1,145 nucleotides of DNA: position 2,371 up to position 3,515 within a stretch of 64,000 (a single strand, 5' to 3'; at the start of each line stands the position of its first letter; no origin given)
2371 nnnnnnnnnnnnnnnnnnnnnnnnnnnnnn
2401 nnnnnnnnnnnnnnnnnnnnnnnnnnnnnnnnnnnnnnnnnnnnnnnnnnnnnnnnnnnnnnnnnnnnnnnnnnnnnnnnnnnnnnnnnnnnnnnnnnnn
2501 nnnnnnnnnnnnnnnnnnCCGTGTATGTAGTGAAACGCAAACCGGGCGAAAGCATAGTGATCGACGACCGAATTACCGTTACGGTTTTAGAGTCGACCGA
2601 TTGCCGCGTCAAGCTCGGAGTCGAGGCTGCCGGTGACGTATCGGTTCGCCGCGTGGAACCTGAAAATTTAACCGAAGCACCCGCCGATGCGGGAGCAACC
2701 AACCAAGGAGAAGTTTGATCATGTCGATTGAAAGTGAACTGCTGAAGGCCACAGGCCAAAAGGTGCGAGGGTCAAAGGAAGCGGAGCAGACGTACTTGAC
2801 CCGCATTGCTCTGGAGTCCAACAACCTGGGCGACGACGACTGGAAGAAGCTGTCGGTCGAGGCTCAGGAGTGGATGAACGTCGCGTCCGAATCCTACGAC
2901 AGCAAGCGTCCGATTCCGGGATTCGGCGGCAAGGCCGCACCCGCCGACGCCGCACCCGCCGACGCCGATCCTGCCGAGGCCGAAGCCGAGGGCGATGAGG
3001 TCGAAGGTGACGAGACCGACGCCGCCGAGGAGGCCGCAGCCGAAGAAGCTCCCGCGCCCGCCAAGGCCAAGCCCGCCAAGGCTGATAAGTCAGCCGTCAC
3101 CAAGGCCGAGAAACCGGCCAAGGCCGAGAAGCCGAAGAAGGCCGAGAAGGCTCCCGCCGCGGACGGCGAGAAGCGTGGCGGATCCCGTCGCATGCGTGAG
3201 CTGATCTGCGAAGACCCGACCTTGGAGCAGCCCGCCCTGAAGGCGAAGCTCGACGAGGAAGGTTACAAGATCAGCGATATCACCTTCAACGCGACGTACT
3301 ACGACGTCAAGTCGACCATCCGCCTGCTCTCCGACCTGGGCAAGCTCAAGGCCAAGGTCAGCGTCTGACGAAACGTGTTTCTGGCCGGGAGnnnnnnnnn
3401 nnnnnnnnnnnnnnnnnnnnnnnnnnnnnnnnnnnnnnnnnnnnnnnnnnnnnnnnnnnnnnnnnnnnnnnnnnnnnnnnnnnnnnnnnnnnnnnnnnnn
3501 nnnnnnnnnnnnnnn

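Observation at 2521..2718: Phage-encoded CsrA/RsmA homolog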

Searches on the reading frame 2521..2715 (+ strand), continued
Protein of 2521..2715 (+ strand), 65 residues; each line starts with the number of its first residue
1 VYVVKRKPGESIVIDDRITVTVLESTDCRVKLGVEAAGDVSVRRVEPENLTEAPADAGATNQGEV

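Call 64: find_encoding_contigs(protein=P0152, flank=10000, max_places=2)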
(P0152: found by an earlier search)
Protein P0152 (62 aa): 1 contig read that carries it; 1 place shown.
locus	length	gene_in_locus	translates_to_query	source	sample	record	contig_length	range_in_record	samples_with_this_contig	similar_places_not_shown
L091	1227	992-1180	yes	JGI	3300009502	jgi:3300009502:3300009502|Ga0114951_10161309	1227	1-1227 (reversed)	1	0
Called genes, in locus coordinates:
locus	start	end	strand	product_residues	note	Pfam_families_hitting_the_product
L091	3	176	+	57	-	?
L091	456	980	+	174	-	-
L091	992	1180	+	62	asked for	PF02599:CsrA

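Call 72: get_annotated_region(hit=H7, flank=3000)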
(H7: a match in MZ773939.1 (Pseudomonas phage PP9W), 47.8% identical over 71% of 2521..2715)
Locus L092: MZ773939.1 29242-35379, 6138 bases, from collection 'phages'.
description: Pseudomonas phage PP9W, complete genome.
organism: Pseudomonas phage PP9W (NCBI taxid 2873345)
taxonomy: Viruses; Duplodnaviria; Heunggongvirae; Uroviricota; Caudoviricetes
host: Pseudomonas aeruginosa P9W; source: severely burned patient in hospital; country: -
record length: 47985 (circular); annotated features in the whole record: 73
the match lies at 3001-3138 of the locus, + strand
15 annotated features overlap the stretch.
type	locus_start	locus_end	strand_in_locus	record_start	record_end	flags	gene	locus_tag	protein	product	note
CDS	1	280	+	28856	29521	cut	-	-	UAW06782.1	repressor protein C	Cro/C1-type HTH and peptidase s24 domains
CDS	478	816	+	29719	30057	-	-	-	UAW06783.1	hypothetical protein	-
CDS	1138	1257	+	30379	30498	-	-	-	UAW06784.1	hypothetical protein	-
CDS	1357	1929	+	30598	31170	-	-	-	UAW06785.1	hypothetical protein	-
CDS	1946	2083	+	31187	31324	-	-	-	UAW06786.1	hypothetical protein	-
CDS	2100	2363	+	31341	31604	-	-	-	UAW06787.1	hypothetical protein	-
CDS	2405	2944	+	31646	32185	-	-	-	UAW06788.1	hypothetical protein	-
CDS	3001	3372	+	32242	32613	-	-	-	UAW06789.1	carbon storage regulator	carbon storage regulator CsrA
CDS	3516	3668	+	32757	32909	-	-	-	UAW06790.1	hypothetical protein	-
CDS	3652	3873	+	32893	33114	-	-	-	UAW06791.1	hypothetical protein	-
CDS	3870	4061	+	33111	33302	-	-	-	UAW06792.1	hypothetical protein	-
CDS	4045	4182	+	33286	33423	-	-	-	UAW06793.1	hypothetical protein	-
CDS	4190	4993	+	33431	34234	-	-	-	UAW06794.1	PD-(D/E)XK nuclease family protein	-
CDS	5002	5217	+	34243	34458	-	-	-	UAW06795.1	hypothetical protein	-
CDS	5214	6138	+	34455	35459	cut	-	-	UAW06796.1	hypothetical protein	hypothetical protein RecT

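Call 73: search_protein_families(library=ncbifam, proteins=[window:2521-2715:+], max_evalue=0.1)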
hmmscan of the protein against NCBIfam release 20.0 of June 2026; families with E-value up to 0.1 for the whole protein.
window:2521-2715:+ (65 aa): 3 families
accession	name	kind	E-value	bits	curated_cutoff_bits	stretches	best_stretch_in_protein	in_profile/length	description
NF002469.0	PRK01712.1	equivalog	1.3e-11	44.3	73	1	1-46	1-46/65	carbon storage regulator CsrA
TIGR00202.1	csrA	equivalog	1.1e-10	41.5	70.1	1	1-46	1-46/69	carbon storage regulator CsrA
NF001844.0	PRK00568.1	equivalog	1.9e-06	27.9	106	1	1-46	1-46/76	carbon storage regulator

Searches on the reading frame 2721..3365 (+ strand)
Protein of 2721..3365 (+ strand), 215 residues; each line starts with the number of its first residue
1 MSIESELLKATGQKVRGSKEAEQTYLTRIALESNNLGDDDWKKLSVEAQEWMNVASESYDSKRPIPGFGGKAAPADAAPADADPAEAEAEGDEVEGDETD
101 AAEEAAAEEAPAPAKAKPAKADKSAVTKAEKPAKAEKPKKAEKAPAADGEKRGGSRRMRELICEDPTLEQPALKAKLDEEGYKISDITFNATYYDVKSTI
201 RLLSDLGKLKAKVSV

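Call 3: search_protein_families(library=pfam, proteins=[window:2721-3365:+], max_evalue=0.1)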
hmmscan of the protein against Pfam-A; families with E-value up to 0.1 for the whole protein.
window:2721-3365:+ (215 aa): 0 families

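Call 10: search_protein_families(library=phrogs, proteins=[window:2721-3365:+], max_evalue=0.001)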
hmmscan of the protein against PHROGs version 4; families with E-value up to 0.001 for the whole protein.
window:2721-3365:+ (215 aa): 1 family
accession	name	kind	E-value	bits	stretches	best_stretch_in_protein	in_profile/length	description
phrog_38529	-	unknown function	3.6e-07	30.9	1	3-68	7-71/387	-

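Call 73: search_protein_families(library=ncbifam, proteins=[window:2721-3365:+], max_evalue=0.1)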
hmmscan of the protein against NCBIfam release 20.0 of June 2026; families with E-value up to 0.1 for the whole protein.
window:2721-3365:+ (215 aa): 1 family
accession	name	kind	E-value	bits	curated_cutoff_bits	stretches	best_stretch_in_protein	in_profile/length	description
NF008975.0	PRK12323.1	equivalog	0.087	11.5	875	1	60-149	400-489/709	DNA polymerase III subunit gamma/tau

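Call 85: find_homologous_proteins(query=window:2721-3365:+, max_evalue=0.001)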
Query window:2721-3365:+ (215 aa): 11 proteins with E <= 0.001 among 8000 candidates.
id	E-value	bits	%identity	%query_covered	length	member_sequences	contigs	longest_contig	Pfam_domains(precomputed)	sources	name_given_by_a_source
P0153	3.5e-127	440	100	100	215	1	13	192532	-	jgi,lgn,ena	-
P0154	3.9e-70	254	89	30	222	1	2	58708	-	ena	-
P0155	1.6e-14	73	29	95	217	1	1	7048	-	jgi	jgi:hypothetical protein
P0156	1.2e-12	67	54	32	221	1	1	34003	PF11994.15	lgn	-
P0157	5.4e-12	64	32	23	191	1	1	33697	-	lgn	-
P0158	7.4e-10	57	45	30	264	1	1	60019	-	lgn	-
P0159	2.5e-9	56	27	97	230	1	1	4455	-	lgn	-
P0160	8.0e-6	44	40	32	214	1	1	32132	-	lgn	-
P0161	1.0e-5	44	37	40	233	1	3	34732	-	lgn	-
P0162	2.9e-5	43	32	27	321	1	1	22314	-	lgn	-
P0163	3.7e-5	42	41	41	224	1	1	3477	-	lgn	-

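Call 86: find_encoding_contigs(protein=P0154, flank=6000, max_places=1)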
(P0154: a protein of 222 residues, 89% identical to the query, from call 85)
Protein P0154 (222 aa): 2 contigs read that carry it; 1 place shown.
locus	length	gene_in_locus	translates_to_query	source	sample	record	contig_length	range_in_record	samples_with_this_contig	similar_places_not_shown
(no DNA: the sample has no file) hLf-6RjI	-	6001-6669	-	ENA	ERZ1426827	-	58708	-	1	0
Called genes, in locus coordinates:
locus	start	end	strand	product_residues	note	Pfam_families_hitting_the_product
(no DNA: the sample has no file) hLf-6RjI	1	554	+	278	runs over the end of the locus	PF13392:HNH_3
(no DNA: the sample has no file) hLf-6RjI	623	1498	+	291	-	PF12224:Amidoligase_2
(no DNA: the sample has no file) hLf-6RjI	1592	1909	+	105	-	-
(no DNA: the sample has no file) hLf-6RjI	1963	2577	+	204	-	-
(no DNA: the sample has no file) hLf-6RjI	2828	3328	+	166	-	PF13230:GATase_4 (weak), PF13522:GATase_6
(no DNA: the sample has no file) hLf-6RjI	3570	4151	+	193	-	-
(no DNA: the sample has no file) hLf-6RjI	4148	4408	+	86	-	-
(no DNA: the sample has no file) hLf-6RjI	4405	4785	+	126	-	-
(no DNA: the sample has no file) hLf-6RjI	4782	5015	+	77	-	-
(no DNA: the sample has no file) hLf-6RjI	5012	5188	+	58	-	-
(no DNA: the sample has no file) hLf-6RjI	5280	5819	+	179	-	-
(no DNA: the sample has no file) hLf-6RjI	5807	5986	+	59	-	PF02599:CsrA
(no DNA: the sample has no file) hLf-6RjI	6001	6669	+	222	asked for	-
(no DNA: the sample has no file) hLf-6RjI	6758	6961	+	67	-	-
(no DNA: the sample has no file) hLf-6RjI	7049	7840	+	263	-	PF13392:HNH_3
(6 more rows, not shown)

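Call 87: find_encoding_contigs(protein=P0156, flank=6000, max_places=1)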
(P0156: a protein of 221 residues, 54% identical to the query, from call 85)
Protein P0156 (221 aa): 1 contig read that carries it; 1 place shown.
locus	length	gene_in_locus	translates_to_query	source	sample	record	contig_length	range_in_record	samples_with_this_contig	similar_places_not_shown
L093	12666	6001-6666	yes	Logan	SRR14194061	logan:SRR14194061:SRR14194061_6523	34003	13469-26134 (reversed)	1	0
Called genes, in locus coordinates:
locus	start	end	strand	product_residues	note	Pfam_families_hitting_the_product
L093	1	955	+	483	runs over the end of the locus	PF03796:DnaB_C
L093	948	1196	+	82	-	-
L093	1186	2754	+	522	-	PF00176:SNF2-rel_dom (weak)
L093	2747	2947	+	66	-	-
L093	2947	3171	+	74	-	-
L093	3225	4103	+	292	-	PF02371:Transposase_20 (weak)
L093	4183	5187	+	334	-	-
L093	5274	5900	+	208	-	-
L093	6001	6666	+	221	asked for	PF11994:DUF3489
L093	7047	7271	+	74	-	-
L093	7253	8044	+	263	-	PF01555:N6_N4_Mtase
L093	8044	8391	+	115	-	PF24963:DUF7768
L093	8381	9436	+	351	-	-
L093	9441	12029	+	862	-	PF03167:UDG, PF01612:DNA_pol_A_exo1 (faint), PF00476:DNA_pol_A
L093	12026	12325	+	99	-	-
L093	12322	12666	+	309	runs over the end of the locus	PF05496:RuvB_N, PF00004:AAA, PF13401:AAA_22 (faint), PF13177:DNA_pol3_delta2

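Call 88: find_encoding_contigs(protein=P0158, flank=6000, max_places=1)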
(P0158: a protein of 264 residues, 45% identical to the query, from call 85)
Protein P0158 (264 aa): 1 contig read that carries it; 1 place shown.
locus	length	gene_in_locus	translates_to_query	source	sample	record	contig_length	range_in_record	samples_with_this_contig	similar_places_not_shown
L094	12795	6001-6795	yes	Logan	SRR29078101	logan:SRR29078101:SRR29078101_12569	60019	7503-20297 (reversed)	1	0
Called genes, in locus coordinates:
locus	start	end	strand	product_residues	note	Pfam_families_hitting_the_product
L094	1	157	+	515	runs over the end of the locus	PF00176:SNF2-rel_dom, PF04851:ResIII (weak), PF00271:Helicase_C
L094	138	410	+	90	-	-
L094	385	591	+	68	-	-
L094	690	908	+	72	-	-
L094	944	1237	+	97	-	-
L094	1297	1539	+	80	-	-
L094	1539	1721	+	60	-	-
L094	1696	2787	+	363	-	-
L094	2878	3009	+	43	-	-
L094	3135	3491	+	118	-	-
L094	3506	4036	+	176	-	-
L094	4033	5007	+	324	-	-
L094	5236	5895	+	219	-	-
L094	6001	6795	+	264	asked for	-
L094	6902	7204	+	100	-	-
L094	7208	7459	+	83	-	-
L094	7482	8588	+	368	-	-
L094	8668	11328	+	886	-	PF00476:DNA_pol_A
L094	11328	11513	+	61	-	-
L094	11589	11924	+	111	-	-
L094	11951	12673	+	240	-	-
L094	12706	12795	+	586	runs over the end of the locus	PF07728:AAA_5 (weak), PF00004:AAA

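Call 91: find_encoding_contigs(protein=P0154, flank=6000, max_places=4)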
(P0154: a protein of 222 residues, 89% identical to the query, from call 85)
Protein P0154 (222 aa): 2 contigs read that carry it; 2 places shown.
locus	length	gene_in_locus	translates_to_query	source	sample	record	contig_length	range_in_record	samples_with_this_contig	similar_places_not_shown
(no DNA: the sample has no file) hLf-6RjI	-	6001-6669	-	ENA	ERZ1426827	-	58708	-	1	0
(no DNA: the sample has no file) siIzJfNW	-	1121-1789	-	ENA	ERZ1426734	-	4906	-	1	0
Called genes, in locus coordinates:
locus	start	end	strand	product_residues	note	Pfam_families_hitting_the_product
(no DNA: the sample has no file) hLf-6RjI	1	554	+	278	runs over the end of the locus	PF13392:HNH_3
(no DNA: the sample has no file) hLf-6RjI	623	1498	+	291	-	PF12224:Amidoligase_2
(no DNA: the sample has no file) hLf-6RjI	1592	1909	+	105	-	-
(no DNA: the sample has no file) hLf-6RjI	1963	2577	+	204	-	-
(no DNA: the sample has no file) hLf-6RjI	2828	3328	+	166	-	PF13230:GATase_4 (weak), PF13522:GATase_6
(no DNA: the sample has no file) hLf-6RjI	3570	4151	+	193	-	-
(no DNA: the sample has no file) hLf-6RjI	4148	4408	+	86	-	-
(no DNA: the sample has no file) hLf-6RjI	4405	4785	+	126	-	-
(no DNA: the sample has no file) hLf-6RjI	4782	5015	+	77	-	-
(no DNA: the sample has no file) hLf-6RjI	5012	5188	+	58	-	-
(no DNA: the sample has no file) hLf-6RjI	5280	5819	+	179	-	-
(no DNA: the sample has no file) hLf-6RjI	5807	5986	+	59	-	PF02599:CsrA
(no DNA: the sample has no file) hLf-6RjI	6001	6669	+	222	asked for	-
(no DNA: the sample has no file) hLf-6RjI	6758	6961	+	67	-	-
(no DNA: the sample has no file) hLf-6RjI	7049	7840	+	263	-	PF13392:HNH_3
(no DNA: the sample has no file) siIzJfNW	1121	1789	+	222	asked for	-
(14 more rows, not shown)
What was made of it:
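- Tried and rejected: DNA for the 58.7-kb sister contig is unavailable (calls 86, 91).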

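Call 105: predict_structure(alignment_id=A6)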
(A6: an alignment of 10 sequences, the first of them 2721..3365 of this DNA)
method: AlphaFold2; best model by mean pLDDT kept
length: 215 residues; sequences in the alignment: 10
mean_pLDDT: 70.2   pTM: 0.38
mean pLDDT of the five models: 70.2, 69.5, 68.7, 68.1, 66.3
residues with pLDDT >= 90: 45; 70-90: 79; 50-70: 17; < 50: 74
segments of 3 or more residues with pLDDT < 50: 71-83, 85-112, 114-117, 119-135, 140-150
pLDDT, mean of each block of 10 residues (from residue 1): 90 90 93 89 92 89 85 45 45 39 42 45 43 48 44 77 84 87 84 87 81 59
secondary structure, 60 per line:
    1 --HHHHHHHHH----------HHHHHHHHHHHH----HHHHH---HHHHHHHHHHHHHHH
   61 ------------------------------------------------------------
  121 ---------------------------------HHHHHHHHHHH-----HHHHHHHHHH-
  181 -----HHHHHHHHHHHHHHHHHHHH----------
elements in order: H3-11 H22-33 H38-42 H46-60 H154-164 H170-179 H186-205
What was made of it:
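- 2721..3368 (+): ORF215: a 4-helix N-terminal domain, an ~80-aa acidic and Lys/Ala-rich disordered linker, and a 3-helix C-terminal 'X' domain. It is a conserved member of the replication module. AlphaFold model (call 105).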

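Call 109: fold_search(model_id=the predicted structure, library=pdb)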
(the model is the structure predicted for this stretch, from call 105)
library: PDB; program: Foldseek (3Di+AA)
matches with E <= 10: 19; with E <= 0.001: 0
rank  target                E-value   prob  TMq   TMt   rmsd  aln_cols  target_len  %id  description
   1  4pcq_C                1.8e+00  0.54  0.16  0.22   5.5        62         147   21  Crystal Structure of MtbAldR (Rv2779c) (released 2015-05-06)
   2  4y60_C                3.3e+00  0.20  0.14  0.36   9.8        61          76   13  Structure of SOX18-HMG/PROX1-DNA (released 2016-03-02)
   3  1b4a_A                3.9e+00  0.51  0.17  0.25   2.3        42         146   21  STRUCTURE OF THE ARGININE REPRESSOR FROM BACILLUS STEAROTHERMOPHILUS (released 1999-06-15)
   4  2lbf_MODEL_1_A        4.8e+00  0.35  0.19  0.53   6.6        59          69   10  Solution structure of the dimerization domain of human ribosomal protein P1/P2 heterodimer (released 2011-12-14)
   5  9bvd_F                4.8e+00  0.13  0.13  0.34  10.1        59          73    8  Crystal structure of SRY HMG box bound to DNA (released 2024-09-25)
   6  2p5v_G                6.2e+00  0.18  0.14  0.18   5.8        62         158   10  Crystal Structure of Transcriptional Regulator NMB0573 from Neisseria Meningitidis (released 2007-04-03)
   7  3f27_D                6.2e+00  0.12  0.14  0.36   9.9        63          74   11  Structure of Sox17 Bound to DNA (released 2009-04-07)
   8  6l6y_D                6.5e+00  0.11  0.13  0.34   9.9        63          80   13  Crystal Structure of Pluripotency Reprogramming Factor Sox17 mutant (Sox17EK) HMG Domain bound to DNA (released 2020-11-04)
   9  6t78_B                6.8e+00  0.12  0.14  0.37   9.9        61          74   10  Structure of human Sox11 transcription factor in complex with a short DNA fragment (released 2020-04-29)
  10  2p6t_B                7.2e+00  0.15  0.14  0.18   5.8        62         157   10  CRYSTAL STRUCTURE OF TRANSCRIPTIONAL REGULATOR NMB0573 and L-LEUCINE COMPLEX FROM NEISSERIA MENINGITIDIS (released 2007-04-03)
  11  9bvd_I                7.6e+00  0.10  0.13  0.35   9.9        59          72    8  Crystal structure of SRY HMG box bound to DNA (released 2024-09-25)
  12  4s2q_D                7.6e+00  0.10  0.14  0.35  10.0        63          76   13  Crystal Structure of HMG domain of the chondrogenesis master regulator, Sox9 in complex with ChIP-Seq identified DNA e (released 2016-02-17)
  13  2ope_C                8.0e+00  0.10  0.13  0.23   6.5        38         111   24  Crystal structure of the Neisseria meningitidis minor Type IV pilin, PilX, in space group P43 (released 2007-10-23)
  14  2lef_MODEL_1_A        8.0e+00  0.08  0.13  0.28   8.3        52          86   19  LEF1 HMG DOMAIN (FROM MOUSE), COMPLEXED WITH DNA (15BP), NMR, 12 STRUCTURES (released 1998-10-21)
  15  8q90_A                8.9e+00  0.14  0.15  0.20   5.4        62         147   16  Halophilic Lrp transcription factor (released 2024-01-31)
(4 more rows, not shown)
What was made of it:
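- Tried and rejected: The best Foldseek E-value is 1.8 (call 109).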

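Call 111: search_protein_families(library=pfam, proteins=[L094:5236-5892:+], max_evalue=0.1)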
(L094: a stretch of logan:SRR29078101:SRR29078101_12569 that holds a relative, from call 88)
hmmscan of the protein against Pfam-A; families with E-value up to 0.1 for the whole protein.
L094:5236-5892:+ (219 aa): 0 families
